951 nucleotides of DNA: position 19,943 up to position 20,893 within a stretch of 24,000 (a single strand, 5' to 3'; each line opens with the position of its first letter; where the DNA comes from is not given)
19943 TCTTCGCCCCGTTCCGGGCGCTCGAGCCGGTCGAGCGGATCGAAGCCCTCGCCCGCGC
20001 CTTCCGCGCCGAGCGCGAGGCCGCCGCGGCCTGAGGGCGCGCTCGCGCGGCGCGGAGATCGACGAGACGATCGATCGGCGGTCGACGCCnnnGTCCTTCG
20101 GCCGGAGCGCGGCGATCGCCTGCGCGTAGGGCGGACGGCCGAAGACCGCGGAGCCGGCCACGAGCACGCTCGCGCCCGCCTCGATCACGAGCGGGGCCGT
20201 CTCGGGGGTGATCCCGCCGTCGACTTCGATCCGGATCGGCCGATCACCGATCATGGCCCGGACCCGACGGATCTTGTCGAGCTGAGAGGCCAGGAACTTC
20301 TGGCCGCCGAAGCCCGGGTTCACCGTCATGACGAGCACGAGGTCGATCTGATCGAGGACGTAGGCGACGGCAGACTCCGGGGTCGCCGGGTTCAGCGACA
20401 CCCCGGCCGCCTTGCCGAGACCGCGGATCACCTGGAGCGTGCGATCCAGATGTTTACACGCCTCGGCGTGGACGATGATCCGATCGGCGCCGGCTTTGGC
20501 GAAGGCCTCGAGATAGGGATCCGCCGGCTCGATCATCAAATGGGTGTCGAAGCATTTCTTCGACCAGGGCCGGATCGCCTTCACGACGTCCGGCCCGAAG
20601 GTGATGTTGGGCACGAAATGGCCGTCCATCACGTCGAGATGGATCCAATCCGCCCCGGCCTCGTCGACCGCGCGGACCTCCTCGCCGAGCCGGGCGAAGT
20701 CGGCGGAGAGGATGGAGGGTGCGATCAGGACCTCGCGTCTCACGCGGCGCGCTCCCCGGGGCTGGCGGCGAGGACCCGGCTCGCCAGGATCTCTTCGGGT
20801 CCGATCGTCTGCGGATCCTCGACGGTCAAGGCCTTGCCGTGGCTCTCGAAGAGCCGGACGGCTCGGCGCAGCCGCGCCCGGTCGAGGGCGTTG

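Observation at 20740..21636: CbbX AAA+ activase carries a natural Walker-B Glu->Gln and has lost the pore-loop tyrosine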

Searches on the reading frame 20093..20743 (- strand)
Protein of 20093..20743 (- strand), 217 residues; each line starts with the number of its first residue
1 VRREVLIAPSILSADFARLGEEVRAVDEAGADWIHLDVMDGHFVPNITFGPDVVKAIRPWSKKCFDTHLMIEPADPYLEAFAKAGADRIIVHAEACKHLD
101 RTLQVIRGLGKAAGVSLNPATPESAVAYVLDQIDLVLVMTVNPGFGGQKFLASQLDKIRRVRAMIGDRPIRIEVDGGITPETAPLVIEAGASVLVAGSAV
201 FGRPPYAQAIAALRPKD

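Call 6: search_protein_families(library=ncbifam, proteins=[window:20093-20743:-])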
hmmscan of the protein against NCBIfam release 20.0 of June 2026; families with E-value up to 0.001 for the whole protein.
window:20093-20743:- (217 aa): 10 families
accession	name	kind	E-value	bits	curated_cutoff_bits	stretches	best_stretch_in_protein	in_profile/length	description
TIGR01163.1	rpe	equivalog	8.4e-88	293.2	212.6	1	6-214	1-211/211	ribulose-phosphate 3-epimerase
NF004076.0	PRK05581.1-4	subfamily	5.3e-70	235.1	165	1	3-209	3-211/221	ribulose-phosphate 3-epimerase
NF007266.0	PRK09722.1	equivalog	4.9e-50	170.1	271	1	5-199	3-199/230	D-allulose 6-phosphate 3-epimerase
NF005944.0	PRK08005.1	equivalog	7.2e-38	129.9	376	1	6-211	2-205/210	ribulose-phosphate 3 epimerase family protein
NF005986.0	PRK08091.1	equivalog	4.9e-22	79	264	1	8-203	16-213/229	ribulose-phosphate 3-epimerase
NF010658.0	PRK14057.1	equivalog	1.2e-20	74.1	530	1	11-202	26-226/254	epimerase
TIGR03128.2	RuMP_HxlA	equivalog_domain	5.9e-06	26.1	200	1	79-213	69-201/205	3-hexulose-6-phosphate synthase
NF005442.0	PRK07028.1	equivalog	0.00015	20.5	593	1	79-201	75-194/430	bifunctional hexulose-6-phosphate synthase/ribonuclease regulator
NF041755.1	RuMP_HxlAB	equivalog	0.00017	20.7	500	1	99-205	95-198/391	bifunctional 3-hexulose-6-phosphate synthase/6-phospho-3-hexuloisomerase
TIGR01768.1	GGGP-family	subfamily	0.00024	20.7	113.25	0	74-141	16-80/224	geranylgeranylglyceryl phosphate synthase family protein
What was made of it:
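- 20090..20743 (-): rpe (ribulose-phosphate 3-epimerase). TIGR01163, 293 bits (call 6).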
